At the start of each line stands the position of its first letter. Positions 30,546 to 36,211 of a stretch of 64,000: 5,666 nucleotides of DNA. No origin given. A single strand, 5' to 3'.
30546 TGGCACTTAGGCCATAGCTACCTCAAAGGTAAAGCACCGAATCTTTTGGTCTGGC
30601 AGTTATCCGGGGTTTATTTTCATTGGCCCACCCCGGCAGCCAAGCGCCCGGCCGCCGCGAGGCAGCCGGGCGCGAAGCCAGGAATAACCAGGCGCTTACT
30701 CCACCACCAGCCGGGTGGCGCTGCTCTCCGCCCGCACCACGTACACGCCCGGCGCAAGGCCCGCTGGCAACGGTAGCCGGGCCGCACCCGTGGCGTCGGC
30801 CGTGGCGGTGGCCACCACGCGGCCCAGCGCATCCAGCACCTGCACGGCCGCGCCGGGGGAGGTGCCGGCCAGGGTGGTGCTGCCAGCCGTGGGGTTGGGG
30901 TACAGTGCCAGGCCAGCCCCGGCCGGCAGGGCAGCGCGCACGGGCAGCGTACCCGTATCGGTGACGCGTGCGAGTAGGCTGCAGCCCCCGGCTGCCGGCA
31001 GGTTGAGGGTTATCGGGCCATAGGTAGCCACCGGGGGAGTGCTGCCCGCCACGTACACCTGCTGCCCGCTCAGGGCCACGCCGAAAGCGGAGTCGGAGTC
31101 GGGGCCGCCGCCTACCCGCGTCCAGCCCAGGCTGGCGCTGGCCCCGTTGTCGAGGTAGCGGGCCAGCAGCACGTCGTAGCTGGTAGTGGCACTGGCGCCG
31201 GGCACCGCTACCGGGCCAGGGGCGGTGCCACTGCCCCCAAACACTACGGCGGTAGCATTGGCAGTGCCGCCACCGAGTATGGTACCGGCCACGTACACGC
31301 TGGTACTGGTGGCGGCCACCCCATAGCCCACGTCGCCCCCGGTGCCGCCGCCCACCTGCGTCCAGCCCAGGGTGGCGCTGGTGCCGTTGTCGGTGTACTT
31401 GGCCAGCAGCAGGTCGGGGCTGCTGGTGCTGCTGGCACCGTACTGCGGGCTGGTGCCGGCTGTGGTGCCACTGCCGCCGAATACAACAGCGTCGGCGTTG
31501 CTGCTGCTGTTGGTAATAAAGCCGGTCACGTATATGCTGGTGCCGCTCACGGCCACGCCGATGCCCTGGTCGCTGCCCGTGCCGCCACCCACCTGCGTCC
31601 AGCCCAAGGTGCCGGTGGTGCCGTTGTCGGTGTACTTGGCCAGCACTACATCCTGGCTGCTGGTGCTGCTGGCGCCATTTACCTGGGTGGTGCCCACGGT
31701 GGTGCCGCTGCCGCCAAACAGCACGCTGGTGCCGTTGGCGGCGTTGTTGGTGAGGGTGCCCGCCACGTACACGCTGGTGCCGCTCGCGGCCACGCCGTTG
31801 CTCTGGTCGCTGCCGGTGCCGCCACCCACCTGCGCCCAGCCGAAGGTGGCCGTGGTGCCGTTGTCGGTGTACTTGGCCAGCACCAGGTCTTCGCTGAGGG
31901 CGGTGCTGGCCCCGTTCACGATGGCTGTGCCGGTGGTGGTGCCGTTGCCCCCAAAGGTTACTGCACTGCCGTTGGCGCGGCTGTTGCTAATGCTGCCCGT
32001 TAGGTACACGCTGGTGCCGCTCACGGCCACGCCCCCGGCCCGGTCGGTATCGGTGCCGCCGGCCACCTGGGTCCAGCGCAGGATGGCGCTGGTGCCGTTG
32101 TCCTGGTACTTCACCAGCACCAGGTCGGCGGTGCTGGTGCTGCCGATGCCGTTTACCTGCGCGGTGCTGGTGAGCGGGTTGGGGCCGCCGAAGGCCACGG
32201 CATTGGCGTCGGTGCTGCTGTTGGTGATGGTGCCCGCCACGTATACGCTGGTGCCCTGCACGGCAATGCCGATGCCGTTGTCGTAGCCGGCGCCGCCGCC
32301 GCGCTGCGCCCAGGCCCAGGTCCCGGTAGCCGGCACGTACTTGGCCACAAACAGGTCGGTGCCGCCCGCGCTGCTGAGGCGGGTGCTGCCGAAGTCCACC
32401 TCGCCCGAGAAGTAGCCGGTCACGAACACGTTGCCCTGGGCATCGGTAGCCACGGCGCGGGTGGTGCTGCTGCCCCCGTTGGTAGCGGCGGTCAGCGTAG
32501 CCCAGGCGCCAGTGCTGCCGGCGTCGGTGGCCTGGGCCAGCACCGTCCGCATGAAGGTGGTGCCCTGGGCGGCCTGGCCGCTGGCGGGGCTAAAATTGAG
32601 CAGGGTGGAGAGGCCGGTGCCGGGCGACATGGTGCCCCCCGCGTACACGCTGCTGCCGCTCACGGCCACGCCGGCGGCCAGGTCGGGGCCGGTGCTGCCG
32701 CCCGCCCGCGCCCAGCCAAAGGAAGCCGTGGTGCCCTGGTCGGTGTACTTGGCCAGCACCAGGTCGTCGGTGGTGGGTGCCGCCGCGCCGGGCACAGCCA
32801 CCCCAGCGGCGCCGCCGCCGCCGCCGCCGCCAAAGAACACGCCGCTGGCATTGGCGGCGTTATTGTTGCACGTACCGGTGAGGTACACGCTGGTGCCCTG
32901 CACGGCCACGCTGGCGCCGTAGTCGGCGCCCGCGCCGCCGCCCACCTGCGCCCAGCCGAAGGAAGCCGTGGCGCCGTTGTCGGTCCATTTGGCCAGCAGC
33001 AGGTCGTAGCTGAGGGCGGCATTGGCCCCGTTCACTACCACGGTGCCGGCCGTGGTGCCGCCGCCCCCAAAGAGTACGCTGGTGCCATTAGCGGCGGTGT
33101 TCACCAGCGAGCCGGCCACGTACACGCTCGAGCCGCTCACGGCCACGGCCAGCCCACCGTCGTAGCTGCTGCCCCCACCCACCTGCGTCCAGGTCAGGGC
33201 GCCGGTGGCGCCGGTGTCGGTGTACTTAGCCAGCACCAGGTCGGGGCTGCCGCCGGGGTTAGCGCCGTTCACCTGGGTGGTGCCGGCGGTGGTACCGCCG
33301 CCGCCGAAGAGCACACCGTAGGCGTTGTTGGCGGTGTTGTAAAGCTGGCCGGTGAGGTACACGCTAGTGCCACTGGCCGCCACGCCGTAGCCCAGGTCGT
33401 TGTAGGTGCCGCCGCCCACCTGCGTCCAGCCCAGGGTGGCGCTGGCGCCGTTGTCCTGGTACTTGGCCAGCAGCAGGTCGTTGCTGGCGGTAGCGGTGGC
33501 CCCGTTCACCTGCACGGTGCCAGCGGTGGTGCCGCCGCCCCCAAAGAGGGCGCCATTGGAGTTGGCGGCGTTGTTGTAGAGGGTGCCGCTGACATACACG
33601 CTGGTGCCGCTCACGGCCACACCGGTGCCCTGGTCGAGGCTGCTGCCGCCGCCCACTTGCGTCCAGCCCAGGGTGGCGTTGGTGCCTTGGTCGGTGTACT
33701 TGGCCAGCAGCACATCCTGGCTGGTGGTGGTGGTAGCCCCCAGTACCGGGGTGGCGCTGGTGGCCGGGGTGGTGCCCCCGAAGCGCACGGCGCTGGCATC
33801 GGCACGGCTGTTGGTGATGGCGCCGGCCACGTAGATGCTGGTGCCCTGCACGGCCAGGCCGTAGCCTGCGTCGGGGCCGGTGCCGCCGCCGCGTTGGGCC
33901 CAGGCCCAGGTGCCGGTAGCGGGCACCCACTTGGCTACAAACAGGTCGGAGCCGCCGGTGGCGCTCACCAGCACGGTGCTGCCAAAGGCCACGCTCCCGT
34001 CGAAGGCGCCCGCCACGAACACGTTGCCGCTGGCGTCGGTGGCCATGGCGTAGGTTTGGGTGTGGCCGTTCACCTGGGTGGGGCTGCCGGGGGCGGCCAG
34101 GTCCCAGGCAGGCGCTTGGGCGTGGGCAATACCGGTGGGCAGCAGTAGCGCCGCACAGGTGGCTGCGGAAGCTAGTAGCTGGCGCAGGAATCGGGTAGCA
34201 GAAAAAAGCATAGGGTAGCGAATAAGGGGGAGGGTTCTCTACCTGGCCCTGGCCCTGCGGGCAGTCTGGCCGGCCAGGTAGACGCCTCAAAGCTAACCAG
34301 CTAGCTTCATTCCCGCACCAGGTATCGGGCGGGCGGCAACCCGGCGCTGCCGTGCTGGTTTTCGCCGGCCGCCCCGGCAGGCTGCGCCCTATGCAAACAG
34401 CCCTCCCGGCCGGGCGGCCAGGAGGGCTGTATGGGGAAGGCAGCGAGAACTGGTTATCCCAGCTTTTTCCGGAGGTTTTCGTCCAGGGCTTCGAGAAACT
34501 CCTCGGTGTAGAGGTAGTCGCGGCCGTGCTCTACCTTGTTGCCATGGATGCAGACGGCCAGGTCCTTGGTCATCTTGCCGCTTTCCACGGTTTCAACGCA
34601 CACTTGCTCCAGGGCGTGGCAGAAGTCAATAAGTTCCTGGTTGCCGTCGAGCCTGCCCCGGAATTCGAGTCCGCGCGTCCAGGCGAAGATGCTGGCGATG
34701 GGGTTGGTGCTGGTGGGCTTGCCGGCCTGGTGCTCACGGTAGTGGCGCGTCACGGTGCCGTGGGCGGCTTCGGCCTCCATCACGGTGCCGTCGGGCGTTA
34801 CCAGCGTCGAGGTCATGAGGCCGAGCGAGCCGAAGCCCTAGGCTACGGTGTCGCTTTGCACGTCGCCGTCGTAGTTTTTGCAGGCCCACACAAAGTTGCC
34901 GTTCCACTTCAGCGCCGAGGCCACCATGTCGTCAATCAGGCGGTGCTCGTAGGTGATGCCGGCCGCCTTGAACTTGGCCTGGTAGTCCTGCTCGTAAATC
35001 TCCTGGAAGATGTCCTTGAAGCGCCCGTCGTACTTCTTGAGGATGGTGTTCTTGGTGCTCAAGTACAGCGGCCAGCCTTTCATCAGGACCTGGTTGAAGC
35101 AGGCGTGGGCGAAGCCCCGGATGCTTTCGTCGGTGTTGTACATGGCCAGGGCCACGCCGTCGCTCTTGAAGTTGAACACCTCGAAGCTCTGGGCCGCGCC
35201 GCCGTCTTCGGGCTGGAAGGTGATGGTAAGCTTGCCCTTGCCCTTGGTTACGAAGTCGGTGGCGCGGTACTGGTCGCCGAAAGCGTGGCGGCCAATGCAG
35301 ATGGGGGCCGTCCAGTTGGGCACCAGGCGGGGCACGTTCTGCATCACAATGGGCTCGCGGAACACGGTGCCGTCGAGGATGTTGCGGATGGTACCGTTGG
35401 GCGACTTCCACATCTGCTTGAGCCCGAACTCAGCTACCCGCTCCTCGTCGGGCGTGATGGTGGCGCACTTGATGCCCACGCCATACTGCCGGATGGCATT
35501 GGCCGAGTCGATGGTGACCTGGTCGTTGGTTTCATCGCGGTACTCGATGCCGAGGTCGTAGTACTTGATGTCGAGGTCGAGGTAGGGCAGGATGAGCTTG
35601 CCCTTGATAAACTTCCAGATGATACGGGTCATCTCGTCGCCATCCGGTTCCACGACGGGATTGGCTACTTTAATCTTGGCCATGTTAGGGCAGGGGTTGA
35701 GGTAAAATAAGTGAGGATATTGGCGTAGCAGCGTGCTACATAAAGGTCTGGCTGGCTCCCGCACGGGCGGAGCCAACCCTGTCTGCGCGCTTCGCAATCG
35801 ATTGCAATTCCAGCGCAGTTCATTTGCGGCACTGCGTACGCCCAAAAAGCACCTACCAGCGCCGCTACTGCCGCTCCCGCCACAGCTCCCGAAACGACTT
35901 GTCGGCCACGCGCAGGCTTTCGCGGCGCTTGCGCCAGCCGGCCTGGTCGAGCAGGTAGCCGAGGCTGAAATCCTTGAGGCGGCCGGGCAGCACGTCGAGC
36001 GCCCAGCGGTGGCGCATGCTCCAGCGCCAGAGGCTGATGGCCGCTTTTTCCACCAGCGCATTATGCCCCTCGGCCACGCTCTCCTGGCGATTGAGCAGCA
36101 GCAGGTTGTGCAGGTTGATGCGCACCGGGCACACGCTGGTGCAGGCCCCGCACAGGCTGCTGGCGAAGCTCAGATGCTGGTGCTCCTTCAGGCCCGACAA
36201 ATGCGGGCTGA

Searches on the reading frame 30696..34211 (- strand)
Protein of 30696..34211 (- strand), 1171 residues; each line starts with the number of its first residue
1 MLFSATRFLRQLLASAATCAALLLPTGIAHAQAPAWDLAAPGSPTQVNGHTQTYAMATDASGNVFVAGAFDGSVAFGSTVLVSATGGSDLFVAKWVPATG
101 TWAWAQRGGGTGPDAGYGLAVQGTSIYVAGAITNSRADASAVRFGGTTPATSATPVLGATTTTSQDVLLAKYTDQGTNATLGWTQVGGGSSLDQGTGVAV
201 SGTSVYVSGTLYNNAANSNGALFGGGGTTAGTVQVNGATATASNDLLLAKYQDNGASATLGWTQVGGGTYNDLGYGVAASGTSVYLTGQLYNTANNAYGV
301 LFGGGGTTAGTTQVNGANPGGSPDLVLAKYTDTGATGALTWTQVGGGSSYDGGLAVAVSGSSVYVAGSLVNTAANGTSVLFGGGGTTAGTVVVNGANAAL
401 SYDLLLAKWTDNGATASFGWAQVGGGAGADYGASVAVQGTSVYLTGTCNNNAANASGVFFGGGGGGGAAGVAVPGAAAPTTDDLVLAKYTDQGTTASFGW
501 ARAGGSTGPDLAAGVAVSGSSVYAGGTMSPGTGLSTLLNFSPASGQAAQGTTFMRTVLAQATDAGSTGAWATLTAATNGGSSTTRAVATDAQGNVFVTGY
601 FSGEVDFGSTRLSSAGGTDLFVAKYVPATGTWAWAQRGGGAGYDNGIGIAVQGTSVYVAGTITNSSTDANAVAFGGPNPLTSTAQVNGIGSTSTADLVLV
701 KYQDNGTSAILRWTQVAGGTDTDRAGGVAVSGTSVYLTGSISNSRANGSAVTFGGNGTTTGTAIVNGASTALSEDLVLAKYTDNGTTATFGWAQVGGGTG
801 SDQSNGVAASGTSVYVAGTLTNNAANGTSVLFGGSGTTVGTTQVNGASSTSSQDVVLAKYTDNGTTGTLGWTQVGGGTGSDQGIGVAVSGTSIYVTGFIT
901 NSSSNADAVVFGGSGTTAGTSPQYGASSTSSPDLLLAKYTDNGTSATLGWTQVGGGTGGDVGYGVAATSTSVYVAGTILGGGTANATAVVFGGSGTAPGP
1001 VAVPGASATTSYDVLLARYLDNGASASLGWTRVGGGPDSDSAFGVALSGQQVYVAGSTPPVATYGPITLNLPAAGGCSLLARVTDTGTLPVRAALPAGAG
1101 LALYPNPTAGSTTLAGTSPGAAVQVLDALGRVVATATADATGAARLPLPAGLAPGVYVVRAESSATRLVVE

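Call 8: search_protein_families(library=ncbifam, proteins=[window:30696-34211:-])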
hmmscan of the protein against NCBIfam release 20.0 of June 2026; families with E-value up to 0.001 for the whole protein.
window:30696-34211:- (1171 aa): 1 family
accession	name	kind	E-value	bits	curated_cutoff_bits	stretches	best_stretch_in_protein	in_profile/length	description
TIGR04183.1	Por_Secre_tail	domain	1e-07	31.8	23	1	1103-1167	1-68/72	T9SS type A sorting domain-containing protein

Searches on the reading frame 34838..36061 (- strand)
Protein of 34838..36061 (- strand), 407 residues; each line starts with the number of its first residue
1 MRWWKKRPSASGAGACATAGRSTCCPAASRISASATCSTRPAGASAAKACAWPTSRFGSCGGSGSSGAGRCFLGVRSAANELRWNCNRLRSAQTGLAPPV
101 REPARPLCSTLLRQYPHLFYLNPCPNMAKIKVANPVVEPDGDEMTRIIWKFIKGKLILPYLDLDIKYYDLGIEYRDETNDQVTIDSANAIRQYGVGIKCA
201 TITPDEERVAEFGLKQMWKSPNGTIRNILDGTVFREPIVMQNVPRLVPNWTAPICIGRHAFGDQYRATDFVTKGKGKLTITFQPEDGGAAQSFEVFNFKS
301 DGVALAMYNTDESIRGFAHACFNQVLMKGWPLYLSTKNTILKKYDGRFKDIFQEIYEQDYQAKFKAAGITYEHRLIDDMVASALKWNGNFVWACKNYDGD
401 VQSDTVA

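Call 76: search_protein_families(library=pfam, proteins=[window:34838-36061:-], max_evalue=0.001)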
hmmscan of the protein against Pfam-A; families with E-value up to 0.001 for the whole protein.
window:34838-36061:- (407 aa): 1 family
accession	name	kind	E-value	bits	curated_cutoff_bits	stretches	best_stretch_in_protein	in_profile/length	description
PF00180.25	Iso_dh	-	8.6e-44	150.6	27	1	131-407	1-251/348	Isocitrate/isopropylmalate dehydrogenase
